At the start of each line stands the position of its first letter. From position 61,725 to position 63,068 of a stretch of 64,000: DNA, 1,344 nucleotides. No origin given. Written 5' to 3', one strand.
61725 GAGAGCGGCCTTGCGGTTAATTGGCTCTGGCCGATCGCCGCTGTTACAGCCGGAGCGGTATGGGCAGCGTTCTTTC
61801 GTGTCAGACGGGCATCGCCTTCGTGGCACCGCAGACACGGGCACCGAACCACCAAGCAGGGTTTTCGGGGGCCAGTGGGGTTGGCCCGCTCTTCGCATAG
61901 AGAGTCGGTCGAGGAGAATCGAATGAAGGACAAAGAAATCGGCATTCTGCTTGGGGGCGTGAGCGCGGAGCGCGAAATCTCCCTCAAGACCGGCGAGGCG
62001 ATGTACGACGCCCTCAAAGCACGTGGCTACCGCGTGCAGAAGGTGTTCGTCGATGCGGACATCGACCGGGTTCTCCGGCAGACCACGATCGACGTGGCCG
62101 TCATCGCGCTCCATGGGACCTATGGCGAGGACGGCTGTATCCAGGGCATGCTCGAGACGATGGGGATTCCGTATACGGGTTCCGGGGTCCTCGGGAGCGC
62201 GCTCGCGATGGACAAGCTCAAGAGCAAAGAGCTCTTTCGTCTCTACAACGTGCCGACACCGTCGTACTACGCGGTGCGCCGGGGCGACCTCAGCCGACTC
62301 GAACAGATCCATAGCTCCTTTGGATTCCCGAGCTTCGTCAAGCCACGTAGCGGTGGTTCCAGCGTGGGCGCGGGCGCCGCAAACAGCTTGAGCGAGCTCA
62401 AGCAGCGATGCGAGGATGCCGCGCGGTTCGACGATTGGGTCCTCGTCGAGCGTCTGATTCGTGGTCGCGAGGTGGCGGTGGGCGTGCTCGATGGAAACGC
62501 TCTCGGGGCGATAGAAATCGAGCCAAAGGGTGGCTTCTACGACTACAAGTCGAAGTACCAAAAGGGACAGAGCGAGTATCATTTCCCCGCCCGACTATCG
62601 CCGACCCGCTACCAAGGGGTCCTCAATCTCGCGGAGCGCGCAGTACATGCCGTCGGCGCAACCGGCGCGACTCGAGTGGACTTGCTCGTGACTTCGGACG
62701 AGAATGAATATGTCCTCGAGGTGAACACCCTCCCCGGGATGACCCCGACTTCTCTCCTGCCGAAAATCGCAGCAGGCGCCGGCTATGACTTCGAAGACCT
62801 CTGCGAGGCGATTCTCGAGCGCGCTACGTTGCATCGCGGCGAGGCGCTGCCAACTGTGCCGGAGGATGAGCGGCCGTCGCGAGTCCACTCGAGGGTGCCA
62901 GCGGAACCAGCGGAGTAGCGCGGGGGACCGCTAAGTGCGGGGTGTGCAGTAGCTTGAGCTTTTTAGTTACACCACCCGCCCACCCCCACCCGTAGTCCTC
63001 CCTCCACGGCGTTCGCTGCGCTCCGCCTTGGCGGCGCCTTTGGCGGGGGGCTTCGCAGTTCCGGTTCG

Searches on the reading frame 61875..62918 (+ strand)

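Call 76: search_protein_families(library=pfam, proteins=[window:61875-62918:+])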
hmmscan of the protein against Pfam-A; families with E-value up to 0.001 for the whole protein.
window:61875-62918:+ (347 aa): 6 families
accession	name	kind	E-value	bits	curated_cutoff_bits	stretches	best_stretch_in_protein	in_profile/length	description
PF07478.18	Dala_Dala_lig_C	-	4.3e-52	177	24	1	123-315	4-204/204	D-ala D-ala ligase C-terminus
PF01820.27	Dala_Dala_lig_N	-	3.1e-21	76.6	34.6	2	69-103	87-121/121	D-ala D-ala ligase N-terminus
PF02786.22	CPSase_L_D2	-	9.8e-09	35.5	19.8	1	113-285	1-178/211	Carbamoyl-phosphate synthase L chain, ATP binding domain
PF02655.19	ATP-grasp_3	-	4e-06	27.4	23.2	1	112-285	2-155/160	ATP-grasp domain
PF02222.28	ATP-grasp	-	6.6e-06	26.3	27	1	122-276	4-153/179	ATP-grasp domain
PF08443.16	RimK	-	0.00031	20.8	21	1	111-293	1-173/188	RimK-like ATP-grasp domain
